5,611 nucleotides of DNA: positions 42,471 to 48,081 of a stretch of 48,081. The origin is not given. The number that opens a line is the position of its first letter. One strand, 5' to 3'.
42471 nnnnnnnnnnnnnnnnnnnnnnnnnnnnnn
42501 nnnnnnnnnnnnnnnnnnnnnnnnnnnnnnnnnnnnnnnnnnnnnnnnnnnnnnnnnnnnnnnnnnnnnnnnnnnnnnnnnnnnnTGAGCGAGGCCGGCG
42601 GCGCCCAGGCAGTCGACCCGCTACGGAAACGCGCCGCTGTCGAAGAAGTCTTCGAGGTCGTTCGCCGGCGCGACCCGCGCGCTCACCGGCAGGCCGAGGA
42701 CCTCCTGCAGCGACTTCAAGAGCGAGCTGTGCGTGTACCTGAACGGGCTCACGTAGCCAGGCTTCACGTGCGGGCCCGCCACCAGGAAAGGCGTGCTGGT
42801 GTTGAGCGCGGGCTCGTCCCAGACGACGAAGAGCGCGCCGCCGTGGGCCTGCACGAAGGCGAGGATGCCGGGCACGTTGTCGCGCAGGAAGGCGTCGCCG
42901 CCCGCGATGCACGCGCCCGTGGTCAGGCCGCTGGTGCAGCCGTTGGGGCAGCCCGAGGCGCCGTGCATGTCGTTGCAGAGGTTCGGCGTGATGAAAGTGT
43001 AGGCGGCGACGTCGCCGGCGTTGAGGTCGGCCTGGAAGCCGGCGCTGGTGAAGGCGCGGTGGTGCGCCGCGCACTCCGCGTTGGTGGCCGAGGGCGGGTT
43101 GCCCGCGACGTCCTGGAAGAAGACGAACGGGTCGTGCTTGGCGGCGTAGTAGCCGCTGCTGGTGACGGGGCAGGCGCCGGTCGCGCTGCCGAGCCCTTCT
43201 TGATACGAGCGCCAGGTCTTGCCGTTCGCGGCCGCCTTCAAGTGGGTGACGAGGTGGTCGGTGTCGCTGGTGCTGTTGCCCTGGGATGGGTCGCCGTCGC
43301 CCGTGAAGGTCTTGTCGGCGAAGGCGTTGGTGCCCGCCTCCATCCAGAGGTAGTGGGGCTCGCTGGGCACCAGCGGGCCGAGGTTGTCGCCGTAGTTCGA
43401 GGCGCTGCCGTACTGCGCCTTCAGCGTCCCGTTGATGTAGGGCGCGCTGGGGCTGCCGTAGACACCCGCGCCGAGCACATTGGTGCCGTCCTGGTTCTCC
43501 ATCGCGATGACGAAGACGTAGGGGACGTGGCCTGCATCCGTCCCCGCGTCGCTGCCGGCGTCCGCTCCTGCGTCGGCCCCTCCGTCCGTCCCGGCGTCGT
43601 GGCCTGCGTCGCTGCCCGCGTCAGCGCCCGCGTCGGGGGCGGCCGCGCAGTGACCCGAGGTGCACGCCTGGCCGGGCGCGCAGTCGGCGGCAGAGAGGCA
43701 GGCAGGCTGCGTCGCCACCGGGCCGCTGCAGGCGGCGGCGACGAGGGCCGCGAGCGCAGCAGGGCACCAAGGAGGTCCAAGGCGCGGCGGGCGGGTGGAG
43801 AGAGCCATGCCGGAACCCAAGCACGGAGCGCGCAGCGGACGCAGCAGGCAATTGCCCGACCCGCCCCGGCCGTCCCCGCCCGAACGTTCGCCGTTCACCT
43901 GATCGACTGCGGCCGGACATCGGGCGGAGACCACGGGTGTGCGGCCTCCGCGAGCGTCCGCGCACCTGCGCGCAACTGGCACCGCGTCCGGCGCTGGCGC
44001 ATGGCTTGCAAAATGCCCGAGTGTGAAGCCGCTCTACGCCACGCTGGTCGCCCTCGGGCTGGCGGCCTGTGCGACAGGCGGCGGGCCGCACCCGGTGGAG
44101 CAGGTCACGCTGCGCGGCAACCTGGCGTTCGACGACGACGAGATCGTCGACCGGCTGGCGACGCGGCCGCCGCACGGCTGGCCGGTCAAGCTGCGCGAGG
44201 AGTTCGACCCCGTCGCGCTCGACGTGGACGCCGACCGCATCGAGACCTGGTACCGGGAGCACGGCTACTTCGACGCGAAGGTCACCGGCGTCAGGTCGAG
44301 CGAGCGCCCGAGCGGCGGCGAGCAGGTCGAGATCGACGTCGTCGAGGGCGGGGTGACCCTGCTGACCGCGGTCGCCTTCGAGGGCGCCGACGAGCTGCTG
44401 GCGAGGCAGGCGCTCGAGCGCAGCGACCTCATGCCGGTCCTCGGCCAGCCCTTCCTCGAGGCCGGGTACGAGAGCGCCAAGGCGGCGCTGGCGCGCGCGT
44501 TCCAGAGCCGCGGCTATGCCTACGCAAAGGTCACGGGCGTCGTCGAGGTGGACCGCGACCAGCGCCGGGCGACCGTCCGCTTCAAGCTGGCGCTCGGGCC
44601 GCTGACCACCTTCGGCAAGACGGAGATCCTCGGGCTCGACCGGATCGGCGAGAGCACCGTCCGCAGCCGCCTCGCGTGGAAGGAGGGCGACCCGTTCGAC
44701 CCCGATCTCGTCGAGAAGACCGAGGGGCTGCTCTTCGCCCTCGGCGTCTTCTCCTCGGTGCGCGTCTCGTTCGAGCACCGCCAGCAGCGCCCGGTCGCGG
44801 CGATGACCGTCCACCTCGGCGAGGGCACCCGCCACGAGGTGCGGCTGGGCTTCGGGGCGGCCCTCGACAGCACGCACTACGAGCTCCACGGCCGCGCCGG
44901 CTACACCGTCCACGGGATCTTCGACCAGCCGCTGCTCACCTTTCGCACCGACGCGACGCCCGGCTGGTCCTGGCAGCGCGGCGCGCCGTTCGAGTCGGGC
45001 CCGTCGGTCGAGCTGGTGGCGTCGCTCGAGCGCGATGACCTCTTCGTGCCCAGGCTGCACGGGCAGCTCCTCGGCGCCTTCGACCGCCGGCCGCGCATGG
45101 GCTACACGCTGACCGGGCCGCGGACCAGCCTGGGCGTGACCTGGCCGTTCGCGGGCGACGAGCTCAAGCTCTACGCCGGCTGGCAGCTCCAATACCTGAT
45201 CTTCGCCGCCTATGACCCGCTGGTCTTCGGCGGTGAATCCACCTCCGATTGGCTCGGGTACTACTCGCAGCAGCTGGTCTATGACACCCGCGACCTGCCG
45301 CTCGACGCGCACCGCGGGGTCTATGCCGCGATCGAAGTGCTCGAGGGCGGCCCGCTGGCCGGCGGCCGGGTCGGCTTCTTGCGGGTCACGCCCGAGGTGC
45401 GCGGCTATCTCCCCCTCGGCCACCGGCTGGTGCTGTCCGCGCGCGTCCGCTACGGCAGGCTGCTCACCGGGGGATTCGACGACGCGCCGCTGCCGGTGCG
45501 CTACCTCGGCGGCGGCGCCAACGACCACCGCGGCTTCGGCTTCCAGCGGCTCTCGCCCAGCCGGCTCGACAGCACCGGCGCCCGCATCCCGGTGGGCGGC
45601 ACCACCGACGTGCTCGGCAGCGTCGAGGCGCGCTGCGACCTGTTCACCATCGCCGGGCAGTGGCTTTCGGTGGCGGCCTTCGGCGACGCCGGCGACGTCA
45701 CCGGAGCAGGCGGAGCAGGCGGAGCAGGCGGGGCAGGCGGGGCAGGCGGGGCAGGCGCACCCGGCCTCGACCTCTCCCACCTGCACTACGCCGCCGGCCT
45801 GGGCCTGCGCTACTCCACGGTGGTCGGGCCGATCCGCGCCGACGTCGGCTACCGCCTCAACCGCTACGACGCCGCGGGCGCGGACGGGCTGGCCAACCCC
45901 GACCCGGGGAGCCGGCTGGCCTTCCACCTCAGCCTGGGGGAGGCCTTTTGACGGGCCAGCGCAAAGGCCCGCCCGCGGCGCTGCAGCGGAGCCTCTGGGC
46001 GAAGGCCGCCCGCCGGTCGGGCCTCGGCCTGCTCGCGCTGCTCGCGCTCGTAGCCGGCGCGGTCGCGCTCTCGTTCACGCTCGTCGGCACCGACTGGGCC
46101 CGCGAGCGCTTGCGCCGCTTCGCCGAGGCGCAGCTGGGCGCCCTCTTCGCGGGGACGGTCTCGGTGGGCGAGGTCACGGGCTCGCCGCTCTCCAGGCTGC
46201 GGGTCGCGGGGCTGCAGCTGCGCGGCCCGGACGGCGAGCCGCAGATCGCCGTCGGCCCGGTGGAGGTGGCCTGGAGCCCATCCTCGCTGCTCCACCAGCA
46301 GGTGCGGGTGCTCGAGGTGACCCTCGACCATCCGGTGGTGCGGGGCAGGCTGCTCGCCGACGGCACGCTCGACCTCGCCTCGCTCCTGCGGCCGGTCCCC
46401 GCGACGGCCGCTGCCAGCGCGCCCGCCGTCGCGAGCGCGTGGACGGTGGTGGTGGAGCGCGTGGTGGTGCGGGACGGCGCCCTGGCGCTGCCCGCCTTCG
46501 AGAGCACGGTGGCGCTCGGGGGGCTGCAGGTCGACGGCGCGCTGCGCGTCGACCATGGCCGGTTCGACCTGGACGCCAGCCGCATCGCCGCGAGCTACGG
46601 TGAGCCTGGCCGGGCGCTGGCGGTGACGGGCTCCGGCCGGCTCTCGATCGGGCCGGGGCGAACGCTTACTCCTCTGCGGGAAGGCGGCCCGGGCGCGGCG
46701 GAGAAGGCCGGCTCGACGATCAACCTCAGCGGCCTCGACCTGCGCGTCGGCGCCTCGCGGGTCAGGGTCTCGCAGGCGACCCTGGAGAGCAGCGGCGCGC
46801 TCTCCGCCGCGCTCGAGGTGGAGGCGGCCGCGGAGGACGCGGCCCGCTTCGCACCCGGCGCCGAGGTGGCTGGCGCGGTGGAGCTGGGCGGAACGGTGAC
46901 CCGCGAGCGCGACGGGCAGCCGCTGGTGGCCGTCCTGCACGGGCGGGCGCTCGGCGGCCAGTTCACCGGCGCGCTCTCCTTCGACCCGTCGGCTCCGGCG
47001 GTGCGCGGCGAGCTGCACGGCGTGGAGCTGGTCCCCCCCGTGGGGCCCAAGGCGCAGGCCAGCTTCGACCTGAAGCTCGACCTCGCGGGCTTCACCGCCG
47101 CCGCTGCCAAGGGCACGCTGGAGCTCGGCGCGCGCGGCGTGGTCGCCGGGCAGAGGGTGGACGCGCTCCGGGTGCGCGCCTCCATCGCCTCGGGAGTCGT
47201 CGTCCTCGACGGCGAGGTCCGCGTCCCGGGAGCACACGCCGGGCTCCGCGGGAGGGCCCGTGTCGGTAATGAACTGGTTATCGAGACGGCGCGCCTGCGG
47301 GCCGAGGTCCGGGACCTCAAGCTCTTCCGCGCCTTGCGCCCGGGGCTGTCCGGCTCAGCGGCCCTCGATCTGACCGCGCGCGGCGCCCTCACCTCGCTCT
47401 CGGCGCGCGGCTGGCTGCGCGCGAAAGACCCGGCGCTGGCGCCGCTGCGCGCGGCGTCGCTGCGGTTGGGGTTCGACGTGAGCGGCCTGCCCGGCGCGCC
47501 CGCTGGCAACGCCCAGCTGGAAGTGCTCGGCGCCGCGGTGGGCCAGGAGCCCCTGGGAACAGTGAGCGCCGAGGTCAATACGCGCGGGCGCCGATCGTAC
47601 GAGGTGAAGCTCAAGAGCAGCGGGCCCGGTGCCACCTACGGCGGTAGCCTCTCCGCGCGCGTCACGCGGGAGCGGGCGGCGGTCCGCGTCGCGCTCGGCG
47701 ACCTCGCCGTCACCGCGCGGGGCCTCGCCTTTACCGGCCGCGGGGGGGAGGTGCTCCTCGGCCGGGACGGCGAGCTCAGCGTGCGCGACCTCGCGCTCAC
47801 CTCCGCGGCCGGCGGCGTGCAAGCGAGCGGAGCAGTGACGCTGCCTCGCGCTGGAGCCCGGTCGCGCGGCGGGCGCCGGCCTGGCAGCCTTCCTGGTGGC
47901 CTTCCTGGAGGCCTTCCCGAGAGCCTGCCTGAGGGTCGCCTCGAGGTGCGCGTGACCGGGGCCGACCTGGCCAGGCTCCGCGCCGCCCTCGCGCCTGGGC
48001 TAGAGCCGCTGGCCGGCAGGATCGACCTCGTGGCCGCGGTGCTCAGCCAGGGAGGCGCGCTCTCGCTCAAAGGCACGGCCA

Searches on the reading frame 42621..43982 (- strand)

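Call 80: search_protein_families(library=pfam, proteins=[window:42621-43982:-], max_evalue=0.001)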
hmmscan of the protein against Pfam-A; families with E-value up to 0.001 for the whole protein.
window:42621-43982:- (453 aa): 1 family
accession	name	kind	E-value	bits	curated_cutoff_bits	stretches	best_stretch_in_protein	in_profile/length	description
PF04185.19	Phosphoesterase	-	1.3e-12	48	23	1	205-343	129-256/356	Phosphoesterase family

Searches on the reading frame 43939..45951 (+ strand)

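Call 80: search_protein_families(library=pfam, proteins=[window:43939-45951:+], max_evalue=0.001)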
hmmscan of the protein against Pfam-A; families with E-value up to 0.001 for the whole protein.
window:43939-45951:+ (670 aa): 2 families
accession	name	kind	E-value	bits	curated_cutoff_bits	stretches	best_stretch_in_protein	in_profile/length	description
PF01103.29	Omp85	-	5e-29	102.3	24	1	432-670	107-325/325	Omp85 superfamily domain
PF07244.20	POTRA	-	4.3e-23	82.2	21.3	2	53-137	3-79/79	Surface antigen variable number repeat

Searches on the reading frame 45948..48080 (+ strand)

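Call 80: search_protein_families(library=pfam, proteins=[window:45948-48080:+], max_evalue=0.001)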
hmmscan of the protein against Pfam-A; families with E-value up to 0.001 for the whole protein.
window:45948-48080:+ (711 aa): 1 family
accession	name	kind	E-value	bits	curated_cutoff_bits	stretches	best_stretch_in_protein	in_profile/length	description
PF05359.17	DUF748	-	1.8e-14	53.3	50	1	32-329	17-288/1037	Domain of Unknown Function (DUF748)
